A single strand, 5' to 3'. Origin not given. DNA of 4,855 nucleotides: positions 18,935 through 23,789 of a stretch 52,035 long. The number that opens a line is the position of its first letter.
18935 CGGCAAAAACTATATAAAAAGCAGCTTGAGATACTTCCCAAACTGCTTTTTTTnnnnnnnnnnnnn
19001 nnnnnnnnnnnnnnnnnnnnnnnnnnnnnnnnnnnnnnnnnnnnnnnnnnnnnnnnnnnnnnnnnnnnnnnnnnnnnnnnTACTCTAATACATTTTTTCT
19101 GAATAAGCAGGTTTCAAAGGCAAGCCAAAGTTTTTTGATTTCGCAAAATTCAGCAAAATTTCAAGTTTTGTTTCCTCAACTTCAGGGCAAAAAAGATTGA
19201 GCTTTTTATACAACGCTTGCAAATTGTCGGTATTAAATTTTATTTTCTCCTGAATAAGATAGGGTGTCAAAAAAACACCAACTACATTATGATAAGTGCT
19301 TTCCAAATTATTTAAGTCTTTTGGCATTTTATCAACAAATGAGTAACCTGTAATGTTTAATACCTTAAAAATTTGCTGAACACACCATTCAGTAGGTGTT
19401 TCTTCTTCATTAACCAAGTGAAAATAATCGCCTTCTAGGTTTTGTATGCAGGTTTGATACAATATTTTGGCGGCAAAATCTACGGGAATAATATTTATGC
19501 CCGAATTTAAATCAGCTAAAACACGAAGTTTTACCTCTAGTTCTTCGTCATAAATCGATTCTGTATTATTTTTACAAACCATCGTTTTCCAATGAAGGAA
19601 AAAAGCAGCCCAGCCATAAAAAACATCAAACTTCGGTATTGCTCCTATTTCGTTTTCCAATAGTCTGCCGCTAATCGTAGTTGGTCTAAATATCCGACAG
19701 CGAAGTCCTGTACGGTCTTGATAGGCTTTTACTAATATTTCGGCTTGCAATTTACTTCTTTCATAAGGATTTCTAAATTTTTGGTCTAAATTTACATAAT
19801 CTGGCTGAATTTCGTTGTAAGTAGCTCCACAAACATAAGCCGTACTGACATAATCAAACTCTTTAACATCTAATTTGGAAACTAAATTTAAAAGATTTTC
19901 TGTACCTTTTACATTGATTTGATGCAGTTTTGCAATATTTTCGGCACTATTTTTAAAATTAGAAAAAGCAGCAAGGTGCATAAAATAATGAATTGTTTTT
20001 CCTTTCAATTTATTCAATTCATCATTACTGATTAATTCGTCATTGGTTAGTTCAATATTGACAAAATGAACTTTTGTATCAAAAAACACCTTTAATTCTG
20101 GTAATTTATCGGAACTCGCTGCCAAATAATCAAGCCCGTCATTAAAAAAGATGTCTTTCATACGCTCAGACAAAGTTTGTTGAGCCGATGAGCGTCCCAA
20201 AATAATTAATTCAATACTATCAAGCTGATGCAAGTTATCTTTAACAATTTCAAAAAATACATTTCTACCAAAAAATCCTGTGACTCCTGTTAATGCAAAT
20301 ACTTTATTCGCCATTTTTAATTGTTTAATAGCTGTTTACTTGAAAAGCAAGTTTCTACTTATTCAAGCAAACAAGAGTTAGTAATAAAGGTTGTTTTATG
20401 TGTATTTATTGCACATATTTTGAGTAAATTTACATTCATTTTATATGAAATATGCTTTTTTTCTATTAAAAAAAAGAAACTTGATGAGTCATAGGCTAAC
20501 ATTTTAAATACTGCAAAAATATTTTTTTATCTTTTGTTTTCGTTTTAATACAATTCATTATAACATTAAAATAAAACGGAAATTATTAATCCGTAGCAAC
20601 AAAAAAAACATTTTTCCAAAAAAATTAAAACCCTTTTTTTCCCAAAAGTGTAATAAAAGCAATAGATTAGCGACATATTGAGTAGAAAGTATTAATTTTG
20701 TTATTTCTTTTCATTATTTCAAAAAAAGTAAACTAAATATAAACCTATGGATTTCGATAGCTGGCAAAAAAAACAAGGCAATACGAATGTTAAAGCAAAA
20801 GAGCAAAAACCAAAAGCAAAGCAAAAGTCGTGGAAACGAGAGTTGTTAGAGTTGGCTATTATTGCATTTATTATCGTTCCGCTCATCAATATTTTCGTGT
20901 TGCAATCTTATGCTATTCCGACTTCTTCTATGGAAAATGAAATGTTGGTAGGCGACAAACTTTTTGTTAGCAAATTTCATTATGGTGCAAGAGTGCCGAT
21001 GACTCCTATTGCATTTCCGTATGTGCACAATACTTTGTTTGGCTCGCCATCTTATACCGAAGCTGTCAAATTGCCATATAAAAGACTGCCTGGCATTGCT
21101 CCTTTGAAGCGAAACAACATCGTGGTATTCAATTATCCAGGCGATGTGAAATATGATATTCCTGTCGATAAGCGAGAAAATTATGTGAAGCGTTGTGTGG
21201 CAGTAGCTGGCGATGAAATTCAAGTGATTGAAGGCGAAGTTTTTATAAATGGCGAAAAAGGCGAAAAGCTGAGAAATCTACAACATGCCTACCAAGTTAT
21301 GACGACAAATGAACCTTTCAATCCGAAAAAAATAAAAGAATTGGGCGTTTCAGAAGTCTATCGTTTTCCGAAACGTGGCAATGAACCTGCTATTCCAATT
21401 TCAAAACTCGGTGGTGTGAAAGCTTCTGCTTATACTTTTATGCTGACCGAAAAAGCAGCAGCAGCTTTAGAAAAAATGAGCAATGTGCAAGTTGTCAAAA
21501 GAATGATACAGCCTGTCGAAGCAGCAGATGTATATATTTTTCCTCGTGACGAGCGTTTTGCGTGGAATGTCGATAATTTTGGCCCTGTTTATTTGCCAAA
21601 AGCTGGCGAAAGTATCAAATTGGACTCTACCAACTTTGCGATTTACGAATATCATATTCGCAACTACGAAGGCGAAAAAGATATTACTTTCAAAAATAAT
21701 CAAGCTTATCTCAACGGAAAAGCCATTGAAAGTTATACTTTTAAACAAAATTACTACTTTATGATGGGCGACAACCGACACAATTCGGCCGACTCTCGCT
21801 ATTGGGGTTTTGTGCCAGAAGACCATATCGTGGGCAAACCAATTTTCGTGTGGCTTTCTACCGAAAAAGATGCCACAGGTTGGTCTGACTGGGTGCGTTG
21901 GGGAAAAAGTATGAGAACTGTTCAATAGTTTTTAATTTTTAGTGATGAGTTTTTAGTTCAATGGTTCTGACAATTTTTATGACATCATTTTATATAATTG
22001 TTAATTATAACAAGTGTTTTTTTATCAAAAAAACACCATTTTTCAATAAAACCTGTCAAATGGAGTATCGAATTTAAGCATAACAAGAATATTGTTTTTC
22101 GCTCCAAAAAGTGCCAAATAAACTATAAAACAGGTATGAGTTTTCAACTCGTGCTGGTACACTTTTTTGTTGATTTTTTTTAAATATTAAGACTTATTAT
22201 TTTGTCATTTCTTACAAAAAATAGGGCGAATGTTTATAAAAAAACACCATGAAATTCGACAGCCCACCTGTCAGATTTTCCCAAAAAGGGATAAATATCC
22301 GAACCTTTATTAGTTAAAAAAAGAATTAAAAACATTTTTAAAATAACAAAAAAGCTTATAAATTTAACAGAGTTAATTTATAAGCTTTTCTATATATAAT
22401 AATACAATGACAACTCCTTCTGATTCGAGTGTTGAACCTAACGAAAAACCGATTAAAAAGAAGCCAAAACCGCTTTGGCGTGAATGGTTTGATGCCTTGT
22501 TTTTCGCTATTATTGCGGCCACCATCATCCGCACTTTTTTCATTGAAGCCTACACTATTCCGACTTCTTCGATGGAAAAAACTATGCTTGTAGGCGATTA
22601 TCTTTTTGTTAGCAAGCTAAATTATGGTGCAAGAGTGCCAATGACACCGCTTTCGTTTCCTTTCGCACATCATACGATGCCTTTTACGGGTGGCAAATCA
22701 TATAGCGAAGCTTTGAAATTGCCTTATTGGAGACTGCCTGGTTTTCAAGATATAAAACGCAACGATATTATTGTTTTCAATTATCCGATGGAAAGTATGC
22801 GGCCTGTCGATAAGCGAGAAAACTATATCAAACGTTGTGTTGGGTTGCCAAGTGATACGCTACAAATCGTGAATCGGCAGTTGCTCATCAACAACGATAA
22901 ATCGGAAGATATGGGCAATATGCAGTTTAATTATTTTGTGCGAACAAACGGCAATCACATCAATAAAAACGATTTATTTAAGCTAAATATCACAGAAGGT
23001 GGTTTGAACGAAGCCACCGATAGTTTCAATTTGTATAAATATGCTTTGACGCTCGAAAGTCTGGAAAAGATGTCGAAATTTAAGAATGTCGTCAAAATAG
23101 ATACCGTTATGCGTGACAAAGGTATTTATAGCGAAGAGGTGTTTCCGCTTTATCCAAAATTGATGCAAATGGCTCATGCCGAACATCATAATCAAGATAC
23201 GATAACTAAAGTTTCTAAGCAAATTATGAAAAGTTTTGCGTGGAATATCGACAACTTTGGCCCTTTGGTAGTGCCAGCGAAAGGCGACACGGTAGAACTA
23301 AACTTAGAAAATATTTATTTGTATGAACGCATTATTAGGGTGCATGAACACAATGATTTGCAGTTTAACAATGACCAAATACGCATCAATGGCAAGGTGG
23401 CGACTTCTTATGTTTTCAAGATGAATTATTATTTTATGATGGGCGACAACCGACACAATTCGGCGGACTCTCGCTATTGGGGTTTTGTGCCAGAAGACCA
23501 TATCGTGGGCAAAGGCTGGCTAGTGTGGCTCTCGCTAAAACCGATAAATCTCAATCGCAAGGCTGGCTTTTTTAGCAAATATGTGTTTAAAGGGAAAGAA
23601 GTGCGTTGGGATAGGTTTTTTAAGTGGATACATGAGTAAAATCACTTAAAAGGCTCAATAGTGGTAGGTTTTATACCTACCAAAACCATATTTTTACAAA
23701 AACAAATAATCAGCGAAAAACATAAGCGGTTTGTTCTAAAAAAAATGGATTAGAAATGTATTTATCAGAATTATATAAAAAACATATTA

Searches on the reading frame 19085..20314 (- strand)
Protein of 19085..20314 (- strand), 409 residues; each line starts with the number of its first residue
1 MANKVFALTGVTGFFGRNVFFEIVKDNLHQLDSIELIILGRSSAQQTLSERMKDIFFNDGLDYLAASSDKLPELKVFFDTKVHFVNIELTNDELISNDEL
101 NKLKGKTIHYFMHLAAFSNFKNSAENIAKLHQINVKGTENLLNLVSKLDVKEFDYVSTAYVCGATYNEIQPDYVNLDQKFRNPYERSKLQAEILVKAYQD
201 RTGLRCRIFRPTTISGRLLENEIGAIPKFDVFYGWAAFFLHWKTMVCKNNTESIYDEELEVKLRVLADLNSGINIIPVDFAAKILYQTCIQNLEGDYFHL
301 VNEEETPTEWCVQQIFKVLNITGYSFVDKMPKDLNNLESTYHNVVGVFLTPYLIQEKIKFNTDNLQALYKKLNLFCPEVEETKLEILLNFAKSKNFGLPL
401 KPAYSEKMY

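Call 64: search_protein_families(library=pfam, proteins=[window:19085-20314:-], max_evalue=0.001)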
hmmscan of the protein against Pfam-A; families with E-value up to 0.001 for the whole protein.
window:19085-20314:- (409 aa): 6 families
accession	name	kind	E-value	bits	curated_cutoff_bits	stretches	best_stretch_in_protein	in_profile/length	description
PF07993.18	NAD_binding_4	-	2.2e-31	109.4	20.1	1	8-284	1-257/258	Male sterility protein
PF01370.27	Epimerase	-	1.7e-20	73.9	20.9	1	8-218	3-176/240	NAD dependent epimerase/dehydratase family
PF16363.11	GDP_Man_Dehyd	-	1.1e-12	48.6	27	1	77-209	49-178/332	GDP-mannose 4,6 dehydratase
PF01073.25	3Beta_HSD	-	1.4e-09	37.9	22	1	107-214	66-181/280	3-beta hydroxysteroid dehydrogenase/isomerase family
PF04321.23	RmlD_sub_bind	-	8.3e-07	28.8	27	1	103-201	47-142/287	RmlD substrate binding domain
PF02719.21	Polysacc_synt_2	-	0.00076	19.2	20.2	0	99-159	68-129/293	Polysaccharide biosynthesis protein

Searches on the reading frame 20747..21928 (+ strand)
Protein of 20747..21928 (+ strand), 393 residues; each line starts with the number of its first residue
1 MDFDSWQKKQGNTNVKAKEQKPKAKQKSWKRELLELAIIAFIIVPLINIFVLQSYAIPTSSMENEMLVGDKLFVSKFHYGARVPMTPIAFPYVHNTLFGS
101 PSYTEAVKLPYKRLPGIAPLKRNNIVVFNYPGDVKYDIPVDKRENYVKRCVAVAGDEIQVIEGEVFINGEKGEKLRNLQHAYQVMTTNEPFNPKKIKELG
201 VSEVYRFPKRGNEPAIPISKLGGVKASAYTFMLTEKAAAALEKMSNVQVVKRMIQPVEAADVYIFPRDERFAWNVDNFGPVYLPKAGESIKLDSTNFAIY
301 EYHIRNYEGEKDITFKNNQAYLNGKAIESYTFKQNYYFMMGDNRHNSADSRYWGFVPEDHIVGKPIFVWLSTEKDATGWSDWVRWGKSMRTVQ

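Call 64: search_protein_families(library=pfam, proteins=[window:20747-21928:+], max_evalue=0.001)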
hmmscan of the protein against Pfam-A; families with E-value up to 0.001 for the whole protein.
window:20747-21928:+ (393 aa): 1 family
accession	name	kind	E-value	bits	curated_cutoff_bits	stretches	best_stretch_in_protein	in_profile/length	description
PF10502.14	Peptidase_S26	-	9.1e-39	133.5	22.9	2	31-182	2-109/168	Signal peptidase, peptidase S26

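Call 72: find_encoding_contigs(protein=window:20747-21928:+, flank=10000, max_places=4)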
Protein window:20747-21928:+ (393 aa): no gene with exactly this product is on record in the collection.

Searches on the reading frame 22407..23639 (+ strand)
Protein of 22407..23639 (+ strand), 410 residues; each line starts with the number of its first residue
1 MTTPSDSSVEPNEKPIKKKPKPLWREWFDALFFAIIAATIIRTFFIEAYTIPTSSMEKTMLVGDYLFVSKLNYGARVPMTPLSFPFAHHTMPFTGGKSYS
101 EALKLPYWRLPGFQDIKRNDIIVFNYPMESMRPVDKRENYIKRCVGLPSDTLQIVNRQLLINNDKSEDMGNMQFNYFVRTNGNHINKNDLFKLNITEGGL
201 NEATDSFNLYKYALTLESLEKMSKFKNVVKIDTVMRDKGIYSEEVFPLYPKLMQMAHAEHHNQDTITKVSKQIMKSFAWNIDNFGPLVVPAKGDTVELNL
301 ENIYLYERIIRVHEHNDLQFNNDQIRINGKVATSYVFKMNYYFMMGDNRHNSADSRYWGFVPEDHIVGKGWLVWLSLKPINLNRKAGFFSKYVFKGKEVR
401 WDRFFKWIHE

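Call 46: find_homologous_proteins(query=window:22407-23639:+, max_evalue=1e-60)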
Query window:22407-23639:+ (410 aa): 7978 proteins with E <= 1e-60 among 8000 candidates; the best 120 are listed.
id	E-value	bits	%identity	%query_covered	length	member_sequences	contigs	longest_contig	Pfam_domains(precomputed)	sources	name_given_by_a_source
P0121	1.2e-263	892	93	100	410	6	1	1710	PF10502.15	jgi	jgi:signal peptidase I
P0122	5.2e-146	505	58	94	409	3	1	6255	PF10502.15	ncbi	-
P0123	1.6e-139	484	56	98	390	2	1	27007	PF10502.15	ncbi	-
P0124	1.1e-138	481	58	94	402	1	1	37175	PF10502.15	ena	-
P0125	8.8e-138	478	58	96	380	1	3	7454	PF10502.15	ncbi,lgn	-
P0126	1.0e-137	478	60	94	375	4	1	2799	PF10502.15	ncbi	ncbi:MAG: signal peptidase I [Chitinophagales bacterium]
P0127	2.4e-134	466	58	96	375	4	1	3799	PF10502.15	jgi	-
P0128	4.6e-134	466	58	97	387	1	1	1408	PF10502.15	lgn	-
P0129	4.6e-134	466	58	96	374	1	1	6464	PF10502.15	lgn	-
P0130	4.8e-133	462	56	94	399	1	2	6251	PF10502.15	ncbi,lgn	-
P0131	2.8e-132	460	57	95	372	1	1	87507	PF10502.15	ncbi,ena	-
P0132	1.1e-130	454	56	94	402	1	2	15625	PF10502.15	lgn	-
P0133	1.5e-130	454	53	99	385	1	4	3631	PF10502.15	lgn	-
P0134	3.9e-130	453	54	96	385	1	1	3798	PF10502.15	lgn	-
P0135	1.8e-129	450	54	97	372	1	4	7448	PF10502.15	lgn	-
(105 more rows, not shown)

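Call 47: find_encoding_contigs(protein=P0121, flank=10000, max_places=10)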
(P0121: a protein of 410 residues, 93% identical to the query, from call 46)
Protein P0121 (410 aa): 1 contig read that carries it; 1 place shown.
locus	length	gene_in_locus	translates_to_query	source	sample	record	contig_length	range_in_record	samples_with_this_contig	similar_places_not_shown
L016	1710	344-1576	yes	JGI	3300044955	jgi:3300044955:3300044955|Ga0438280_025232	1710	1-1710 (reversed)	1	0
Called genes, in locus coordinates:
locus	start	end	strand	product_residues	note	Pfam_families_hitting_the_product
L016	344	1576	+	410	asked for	PF10502:Peptidase_S26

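Call 73: find_encoding_contigs(protein=window:22407-23639:+, flank=10000, max_places=4)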
Protein window:22407-23639:+ (410 aa): no gene with exactly this product is on record in the collection.
